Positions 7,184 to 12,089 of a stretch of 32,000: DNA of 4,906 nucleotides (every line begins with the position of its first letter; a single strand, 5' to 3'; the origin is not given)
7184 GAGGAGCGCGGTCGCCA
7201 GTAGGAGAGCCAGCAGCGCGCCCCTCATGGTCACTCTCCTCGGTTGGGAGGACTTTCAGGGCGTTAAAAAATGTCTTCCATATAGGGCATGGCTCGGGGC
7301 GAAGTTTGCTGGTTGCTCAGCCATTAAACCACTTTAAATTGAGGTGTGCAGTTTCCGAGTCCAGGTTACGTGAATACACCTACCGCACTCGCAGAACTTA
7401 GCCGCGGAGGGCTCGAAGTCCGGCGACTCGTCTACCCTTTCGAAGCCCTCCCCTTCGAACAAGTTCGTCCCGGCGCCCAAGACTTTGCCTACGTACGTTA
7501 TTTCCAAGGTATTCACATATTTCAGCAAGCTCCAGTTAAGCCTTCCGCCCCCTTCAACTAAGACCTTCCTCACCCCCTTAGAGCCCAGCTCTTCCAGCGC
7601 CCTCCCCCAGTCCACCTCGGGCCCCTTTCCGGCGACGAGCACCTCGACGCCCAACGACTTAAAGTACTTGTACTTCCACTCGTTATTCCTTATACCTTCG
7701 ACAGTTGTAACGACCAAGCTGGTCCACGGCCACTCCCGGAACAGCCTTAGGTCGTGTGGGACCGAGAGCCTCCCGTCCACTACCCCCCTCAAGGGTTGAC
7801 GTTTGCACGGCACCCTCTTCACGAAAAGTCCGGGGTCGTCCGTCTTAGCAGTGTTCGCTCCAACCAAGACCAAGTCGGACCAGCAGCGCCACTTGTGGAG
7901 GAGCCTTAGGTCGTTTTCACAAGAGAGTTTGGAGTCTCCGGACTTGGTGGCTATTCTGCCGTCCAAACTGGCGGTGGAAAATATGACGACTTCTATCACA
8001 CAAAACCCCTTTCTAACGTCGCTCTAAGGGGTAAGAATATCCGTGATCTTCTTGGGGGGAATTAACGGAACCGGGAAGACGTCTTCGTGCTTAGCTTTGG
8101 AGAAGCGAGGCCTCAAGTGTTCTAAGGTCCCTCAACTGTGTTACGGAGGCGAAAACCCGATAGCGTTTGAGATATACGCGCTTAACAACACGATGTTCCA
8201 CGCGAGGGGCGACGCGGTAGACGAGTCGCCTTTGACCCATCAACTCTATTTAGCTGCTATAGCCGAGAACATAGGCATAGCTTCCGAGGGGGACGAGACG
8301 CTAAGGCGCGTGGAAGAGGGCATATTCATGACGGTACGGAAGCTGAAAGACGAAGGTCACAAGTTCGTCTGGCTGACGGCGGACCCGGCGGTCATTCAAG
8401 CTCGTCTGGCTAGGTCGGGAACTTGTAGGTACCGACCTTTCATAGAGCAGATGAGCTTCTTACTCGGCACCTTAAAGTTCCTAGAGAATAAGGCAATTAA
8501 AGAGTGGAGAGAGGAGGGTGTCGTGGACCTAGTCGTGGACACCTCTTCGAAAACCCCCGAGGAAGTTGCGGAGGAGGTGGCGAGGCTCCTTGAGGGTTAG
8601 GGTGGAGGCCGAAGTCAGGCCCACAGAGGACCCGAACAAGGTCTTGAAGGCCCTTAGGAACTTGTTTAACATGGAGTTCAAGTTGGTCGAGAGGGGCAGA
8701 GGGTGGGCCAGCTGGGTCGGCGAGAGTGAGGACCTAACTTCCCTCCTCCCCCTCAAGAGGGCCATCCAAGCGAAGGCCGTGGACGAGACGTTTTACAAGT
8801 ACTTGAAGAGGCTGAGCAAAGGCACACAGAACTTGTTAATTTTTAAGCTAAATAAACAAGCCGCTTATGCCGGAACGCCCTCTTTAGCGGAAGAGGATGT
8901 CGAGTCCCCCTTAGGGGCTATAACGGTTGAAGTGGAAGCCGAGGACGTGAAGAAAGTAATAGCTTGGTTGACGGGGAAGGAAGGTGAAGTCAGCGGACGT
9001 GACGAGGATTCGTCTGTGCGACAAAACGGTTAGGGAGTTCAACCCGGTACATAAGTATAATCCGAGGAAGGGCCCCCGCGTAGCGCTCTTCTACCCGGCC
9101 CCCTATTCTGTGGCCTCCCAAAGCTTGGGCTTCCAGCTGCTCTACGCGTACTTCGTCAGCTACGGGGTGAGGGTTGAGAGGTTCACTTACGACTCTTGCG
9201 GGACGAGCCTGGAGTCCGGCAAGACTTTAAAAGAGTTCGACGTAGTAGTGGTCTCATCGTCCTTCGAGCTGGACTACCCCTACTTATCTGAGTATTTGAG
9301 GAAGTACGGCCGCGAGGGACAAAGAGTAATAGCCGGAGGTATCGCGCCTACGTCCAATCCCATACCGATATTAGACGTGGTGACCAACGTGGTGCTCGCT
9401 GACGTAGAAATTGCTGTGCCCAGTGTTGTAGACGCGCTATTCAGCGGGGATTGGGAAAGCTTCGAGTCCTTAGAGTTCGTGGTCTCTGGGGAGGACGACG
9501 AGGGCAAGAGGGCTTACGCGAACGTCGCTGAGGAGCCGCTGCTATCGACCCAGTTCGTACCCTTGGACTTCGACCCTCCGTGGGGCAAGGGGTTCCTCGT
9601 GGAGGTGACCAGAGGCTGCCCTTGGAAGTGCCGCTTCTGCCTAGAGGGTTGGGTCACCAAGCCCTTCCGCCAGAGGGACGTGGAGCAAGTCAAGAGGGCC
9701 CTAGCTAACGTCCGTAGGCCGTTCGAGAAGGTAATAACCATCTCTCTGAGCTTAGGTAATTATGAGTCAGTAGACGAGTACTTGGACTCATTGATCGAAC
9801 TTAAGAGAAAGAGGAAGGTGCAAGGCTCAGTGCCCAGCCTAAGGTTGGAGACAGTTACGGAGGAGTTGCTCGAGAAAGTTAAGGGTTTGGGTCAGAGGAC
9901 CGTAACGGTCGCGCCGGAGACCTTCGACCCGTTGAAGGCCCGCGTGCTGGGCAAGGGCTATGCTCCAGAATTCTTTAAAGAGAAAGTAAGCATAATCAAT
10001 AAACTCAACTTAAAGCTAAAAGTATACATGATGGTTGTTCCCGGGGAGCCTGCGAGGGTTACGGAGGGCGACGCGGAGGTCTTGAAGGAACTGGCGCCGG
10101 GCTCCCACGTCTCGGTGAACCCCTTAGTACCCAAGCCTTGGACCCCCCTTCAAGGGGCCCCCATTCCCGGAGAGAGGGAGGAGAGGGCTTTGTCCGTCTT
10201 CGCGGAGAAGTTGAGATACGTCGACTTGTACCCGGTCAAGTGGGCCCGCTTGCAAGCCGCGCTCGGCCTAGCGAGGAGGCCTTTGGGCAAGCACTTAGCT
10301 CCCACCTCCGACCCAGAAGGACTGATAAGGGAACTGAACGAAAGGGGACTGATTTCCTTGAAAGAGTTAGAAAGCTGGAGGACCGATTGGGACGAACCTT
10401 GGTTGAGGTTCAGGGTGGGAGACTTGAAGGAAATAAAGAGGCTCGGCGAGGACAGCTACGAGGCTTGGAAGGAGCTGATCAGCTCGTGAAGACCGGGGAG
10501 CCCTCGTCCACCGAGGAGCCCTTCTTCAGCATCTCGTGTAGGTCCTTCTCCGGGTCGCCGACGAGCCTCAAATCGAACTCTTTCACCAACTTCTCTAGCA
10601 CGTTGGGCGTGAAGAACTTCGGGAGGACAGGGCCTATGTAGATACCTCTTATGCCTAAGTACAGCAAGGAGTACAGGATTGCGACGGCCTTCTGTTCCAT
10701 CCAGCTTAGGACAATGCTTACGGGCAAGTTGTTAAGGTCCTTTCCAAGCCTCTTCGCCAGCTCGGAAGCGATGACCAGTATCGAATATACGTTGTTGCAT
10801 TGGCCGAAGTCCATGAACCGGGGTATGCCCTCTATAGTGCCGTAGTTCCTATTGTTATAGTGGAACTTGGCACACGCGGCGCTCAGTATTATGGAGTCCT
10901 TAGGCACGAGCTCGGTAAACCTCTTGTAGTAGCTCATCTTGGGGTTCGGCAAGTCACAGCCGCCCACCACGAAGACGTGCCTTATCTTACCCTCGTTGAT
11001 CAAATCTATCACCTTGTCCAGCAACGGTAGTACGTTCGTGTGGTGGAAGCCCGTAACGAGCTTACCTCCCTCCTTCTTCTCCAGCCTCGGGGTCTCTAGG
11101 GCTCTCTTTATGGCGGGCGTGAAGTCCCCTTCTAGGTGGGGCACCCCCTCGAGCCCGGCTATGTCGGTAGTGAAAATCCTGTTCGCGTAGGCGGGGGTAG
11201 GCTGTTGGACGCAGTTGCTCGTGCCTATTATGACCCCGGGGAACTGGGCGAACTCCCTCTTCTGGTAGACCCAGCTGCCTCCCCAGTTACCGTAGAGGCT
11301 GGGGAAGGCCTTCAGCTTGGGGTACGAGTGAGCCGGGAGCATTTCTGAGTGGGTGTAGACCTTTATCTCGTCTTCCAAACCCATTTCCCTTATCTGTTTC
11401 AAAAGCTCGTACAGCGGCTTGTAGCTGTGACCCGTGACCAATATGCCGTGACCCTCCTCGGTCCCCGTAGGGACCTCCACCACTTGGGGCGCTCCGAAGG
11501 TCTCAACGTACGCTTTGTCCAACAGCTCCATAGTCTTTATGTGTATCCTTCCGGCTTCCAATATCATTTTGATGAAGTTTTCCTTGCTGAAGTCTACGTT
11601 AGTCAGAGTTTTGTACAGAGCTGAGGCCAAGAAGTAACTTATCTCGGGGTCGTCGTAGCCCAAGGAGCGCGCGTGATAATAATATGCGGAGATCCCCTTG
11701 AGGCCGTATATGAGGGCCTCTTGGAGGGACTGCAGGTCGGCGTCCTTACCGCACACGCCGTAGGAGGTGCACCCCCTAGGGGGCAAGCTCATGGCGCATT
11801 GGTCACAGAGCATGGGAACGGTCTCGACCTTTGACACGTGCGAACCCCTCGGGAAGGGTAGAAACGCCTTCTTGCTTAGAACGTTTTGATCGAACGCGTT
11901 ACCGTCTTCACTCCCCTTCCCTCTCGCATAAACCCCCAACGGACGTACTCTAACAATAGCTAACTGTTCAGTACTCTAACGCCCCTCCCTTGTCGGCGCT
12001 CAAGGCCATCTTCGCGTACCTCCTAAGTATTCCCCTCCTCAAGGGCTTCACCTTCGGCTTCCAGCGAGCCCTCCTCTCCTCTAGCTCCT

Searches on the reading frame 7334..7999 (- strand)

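Call 21: search_protein_families(library=pfam, proteins=[window:7334-7999:-], max_evalue=0.0001)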
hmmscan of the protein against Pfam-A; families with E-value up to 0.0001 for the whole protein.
window:7334-7999:- (221 aa): 1 family
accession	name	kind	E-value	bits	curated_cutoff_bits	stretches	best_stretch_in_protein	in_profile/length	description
PF01872.23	RibD_C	-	4e-35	121.9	24.1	1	4-188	3-180/197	RibD C-terminal domain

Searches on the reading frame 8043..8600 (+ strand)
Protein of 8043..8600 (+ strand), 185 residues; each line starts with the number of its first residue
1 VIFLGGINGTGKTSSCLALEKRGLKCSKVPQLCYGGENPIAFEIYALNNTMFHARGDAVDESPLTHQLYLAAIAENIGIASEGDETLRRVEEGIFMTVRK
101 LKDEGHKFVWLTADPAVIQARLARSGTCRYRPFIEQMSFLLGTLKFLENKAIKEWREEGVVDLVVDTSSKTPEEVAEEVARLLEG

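Call 22: search_protein_families(library=pfam, proteins=[window:8043-8600:+], max_evalue=0.0001)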
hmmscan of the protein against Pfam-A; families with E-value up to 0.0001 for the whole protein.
window:8043-8600:+ (185 aa): 1 family
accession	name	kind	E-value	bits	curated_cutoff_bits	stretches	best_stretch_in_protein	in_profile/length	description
PF13238.12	AAA_18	-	5.2e-05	24.1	29.4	0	2-131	1-117/128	AAA domain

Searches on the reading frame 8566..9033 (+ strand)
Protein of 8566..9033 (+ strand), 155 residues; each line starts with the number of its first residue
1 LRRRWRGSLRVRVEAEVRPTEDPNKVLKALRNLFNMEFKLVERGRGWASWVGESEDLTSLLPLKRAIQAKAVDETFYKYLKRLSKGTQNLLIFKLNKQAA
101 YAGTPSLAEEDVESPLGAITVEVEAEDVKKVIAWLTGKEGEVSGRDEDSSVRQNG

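Call 22: search_protein_families(library=pfam, proteins=[window:8566-9033:+], max_evalue=0.0001)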
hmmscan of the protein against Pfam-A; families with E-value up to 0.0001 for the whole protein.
window:8566-9033:+ (155 aa): 1 family
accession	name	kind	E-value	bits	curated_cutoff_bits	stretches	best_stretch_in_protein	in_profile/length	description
PF01877.22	RNA_binding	-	6.4e-15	56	26.9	1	10-124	1-119/120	RNA binding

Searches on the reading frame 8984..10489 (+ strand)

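Call 22: search_protein_families(library=pfam, proteins=[window:8984-10489:+], max_evalue=0.0001)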
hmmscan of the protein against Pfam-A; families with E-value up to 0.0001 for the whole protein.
window:8984-10489:+ (501 aa): 2 families
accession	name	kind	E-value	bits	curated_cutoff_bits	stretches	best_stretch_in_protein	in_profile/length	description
PF04055.27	Radical_SAM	-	1.6e-18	67.8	29.5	1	206-356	1-155/166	Radical SAM superfamily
PF19864.5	Radical_SAM_N2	-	4e-07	30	29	1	74-154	39-127/151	Radical SAM proteins, N-terminal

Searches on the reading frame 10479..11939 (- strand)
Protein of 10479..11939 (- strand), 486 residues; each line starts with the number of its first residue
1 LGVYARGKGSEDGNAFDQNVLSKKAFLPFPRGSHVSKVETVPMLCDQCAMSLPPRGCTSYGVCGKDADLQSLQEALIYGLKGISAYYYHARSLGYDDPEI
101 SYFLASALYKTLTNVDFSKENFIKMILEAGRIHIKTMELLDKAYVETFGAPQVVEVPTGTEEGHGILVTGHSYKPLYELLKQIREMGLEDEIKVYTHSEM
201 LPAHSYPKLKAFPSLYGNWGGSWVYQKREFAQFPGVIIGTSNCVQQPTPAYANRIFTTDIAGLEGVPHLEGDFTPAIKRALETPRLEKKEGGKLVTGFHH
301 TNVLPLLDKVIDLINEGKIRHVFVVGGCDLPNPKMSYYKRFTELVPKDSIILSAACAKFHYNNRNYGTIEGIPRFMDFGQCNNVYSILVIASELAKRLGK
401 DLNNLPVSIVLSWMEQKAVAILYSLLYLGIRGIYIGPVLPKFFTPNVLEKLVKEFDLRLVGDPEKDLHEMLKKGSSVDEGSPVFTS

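Call 66: search_protein_families(library=ncbifam, proteins=[window:10479-11939:-], max_evalue=0.01)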
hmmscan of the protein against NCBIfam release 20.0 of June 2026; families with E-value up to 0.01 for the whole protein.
window:10479-11939:- (486 aa): 3 families
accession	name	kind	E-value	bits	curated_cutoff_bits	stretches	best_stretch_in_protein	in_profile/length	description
TIGR01703.1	hybrid_clust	equivalog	1.3e-186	621.2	360.8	2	67-471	121-522/522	hydroxylamine reductase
NF003658.0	PRK05290.1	equivalog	7.2e-170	566.2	367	2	66-472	136-545/546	hydroxylamine reductase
TIGR01702.1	CO_DH_cata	equivalog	3.2e-13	48.7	478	1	288-454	396-585/621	anaerobic carbon-monoxide dehydrogenase catalytic subunit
